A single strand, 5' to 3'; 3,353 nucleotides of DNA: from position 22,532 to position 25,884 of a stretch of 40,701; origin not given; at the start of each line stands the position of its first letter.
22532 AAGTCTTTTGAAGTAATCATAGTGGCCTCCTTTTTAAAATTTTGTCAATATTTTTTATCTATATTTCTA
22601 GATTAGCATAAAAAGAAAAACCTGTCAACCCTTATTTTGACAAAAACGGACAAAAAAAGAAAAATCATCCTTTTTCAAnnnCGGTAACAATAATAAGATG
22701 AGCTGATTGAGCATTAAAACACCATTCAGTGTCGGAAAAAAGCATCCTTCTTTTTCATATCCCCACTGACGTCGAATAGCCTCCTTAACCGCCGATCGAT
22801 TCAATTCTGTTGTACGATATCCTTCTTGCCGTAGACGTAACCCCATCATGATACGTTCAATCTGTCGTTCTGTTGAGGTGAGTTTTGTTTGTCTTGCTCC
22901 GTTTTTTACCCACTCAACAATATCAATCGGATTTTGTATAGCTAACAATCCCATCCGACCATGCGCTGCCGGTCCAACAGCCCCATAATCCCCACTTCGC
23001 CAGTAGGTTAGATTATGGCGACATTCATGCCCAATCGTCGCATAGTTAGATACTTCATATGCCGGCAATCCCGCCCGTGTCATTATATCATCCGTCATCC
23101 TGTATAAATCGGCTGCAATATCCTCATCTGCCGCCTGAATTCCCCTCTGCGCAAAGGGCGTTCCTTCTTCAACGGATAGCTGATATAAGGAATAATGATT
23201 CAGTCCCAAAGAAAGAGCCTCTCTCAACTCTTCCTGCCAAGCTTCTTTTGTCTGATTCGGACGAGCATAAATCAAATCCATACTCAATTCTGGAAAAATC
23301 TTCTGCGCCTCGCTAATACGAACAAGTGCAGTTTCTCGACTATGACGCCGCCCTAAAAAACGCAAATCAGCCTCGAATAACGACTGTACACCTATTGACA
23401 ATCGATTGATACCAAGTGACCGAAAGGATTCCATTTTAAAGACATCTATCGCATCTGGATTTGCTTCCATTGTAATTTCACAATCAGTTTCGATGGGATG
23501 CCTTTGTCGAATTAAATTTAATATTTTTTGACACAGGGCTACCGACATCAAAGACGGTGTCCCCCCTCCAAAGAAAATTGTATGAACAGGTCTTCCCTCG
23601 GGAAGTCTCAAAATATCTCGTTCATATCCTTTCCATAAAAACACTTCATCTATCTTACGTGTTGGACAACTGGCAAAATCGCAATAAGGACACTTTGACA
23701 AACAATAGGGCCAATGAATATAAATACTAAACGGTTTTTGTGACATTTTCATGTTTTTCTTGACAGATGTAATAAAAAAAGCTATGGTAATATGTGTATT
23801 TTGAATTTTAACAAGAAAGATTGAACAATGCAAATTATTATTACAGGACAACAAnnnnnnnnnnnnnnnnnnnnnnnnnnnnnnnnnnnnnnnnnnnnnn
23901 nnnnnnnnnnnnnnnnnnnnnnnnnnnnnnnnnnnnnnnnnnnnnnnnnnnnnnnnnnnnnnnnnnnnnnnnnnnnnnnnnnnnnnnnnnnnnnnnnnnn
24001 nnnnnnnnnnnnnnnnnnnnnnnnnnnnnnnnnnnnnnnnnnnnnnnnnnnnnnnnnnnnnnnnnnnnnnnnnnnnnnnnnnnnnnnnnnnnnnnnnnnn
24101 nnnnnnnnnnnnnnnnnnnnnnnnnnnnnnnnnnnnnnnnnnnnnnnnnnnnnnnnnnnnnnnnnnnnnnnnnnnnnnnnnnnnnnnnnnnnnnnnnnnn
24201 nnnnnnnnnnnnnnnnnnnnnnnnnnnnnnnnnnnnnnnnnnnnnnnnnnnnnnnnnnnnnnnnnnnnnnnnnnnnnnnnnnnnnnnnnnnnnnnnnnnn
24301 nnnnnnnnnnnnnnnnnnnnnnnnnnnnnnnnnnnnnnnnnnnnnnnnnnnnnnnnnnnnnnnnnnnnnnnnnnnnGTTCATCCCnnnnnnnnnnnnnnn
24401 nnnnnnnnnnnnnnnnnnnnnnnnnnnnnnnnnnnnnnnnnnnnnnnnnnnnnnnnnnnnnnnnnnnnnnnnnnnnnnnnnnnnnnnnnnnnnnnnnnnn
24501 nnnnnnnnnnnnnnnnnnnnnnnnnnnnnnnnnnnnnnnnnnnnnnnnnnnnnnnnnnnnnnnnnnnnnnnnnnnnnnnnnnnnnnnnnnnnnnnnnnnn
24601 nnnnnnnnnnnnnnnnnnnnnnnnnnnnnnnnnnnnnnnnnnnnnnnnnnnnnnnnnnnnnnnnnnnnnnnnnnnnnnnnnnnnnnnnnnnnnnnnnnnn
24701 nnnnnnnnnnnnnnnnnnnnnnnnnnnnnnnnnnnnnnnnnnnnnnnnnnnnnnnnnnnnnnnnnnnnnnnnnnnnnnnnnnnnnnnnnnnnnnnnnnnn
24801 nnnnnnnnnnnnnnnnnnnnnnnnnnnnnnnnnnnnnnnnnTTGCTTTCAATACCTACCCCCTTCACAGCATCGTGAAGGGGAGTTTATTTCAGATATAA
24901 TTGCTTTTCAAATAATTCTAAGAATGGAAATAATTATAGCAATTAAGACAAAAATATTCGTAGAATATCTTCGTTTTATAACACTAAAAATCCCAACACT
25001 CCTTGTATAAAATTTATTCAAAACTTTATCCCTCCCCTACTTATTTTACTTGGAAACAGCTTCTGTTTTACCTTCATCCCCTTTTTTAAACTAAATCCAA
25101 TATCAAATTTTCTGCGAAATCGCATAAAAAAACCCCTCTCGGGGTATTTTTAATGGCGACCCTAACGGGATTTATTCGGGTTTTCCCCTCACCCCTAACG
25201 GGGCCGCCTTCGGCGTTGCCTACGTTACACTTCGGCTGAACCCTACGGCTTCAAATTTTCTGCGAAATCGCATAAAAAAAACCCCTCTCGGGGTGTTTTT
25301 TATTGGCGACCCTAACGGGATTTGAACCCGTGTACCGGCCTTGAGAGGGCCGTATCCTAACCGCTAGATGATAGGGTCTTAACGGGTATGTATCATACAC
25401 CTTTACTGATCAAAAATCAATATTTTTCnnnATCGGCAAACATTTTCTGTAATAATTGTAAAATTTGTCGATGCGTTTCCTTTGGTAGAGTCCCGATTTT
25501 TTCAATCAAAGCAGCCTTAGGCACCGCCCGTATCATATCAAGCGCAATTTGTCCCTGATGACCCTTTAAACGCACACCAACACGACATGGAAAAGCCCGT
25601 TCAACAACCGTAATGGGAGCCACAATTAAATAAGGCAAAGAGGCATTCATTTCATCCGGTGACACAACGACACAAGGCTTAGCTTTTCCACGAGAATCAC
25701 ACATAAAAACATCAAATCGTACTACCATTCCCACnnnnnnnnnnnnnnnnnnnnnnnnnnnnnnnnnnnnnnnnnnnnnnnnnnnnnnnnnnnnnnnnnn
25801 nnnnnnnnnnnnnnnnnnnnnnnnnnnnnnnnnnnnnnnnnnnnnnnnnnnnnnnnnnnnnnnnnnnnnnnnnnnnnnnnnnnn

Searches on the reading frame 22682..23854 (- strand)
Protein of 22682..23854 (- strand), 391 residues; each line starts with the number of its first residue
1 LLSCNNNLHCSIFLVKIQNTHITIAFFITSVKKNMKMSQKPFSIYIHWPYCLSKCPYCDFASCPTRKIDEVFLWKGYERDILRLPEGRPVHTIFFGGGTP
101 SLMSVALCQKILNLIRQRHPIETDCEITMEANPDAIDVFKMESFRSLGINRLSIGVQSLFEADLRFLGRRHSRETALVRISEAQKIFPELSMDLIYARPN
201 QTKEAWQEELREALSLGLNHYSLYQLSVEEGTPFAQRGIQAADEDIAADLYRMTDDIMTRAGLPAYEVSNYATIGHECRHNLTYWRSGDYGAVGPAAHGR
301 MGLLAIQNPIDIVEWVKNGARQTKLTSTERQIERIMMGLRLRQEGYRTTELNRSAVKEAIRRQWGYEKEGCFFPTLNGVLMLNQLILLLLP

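Call 54: search_protein_families(library=pfam, proteins=[window:22682-23854:-], max_evalue=0.00001)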
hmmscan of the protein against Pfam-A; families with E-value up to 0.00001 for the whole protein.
window:22682-23854:- (391 aa): 1 family
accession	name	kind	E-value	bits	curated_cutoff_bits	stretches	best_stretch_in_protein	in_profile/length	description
PF04055.27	Radical_SAM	-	6.8e-17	62.6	29.5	1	45-211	1-164/166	Radical SAM superfamily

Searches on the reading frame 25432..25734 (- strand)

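Call 54: search_protein_families(library=pfam, proteins=[window:25432-25734:-], max_evalue=0.00001)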
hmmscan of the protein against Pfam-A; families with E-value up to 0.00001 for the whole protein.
window:25432-25734:- (101 aa): 1 family
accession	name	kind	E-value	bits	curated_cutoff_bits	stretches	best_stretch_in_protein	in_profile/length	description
PF02452.23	PemK_toxin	-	3.8e-17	62.9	23.1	1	6-99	2-109/109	PemK-like, MazF-like toxin of type II toxin-antitoxin system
